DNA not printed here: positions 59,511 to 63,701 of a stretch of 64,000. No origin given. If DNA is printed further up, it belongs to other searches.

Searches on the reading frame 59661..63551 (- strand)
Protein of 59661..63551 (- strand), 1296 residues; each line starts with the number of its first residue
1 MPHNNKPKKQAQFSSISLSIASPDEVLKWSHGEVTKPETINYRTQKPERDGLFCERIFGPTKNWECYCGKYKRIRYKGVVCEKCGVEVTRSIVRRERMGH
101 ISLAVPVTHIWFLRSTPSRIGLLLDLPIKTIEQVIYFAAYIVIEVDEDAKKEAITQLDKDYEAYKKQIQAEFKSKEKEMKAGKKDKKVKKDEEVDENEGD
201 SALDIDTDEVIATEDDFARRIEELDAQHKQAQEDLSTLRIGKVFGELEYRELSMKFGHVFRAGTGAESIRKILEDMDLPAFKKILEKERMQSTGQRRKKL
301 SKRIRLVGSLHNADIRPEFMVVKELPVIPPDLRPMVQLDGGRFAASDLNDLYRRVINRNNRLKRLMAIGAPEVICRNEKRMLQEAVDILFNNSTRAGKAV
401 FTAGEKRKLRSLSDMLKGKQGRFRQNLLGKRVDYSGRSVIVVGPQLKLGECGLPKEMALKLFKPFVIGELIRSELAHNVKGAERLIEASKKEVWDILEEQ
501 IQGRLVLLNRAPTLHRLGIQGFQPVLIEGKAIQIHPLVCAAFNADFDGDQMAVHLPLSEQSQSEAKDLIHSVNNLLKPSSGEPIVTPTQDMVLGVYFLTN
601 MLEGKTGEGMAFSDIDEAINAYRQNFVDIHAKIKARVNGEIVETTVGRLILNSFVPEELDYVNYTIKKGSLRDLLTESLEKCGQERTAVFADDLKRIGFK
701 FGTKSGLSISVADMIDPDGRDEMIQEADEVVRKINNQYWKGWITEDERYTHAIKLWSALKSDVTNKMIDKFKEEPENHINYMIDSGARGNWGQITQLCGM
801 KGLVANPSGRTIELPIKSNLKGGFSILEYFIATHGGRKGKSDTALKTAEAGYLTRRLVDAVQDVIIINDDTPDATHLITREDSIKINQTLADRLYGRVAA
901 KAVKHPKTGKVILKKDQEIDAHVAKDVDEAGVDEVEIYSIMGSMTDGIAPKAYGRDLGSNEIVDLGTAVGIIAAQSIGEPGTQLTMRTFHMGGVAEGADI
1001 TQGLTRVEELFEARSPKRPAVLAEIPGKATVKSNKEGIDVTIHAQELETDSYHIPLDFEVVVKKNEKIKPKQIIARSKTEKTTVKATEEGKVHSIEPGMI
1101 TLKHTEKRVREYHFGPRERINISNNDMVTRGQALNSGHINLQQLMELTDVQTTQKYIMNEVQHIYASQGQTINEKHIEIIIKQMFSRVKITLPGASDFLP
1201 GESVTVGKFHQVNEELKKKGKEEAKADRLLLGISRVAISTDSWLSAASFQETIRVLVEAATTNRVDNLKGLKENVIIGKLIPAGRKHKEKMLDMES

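Call 29: search_protein_families(library=pfam, proteins=[window:59661-63551:-], max_evalue=0.001)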
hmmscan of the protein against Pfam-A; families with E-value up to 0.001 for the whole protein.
window:59661-63551:- (1296 aa): 5 families
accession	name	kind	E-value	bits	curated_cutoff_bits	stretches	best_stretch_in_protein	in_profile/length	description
PF04997.17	RNA_pol_Rpb1_1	-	1.4e-78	264.9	39.7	1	12-427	3-312/312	RNA polymerase Rpb1, domain 1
PF04998.22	RNA_pol_Rpb1_5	-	2e-56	191.8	28.5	1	823-1194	1-255/267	RNA polymerase Rpb1, domain 5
PF00623.25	RNA_pol_Rpb1_2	-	5.7e-39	134.5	25.3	1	429-569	1-164/166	RNA polymerase Rpb1, domain 2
PF04983.23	RNA_pol_Rpb1_3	-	5.9e-29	101.5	28.9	1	574-714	1-162/162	RNA polymerase Rpb1, domain 3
PF05000.22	RNA_pol_Rpb1_4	-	7e-12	45.6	24.8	1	743-812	1-98/107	RNA polymerase Rpb1, domain 4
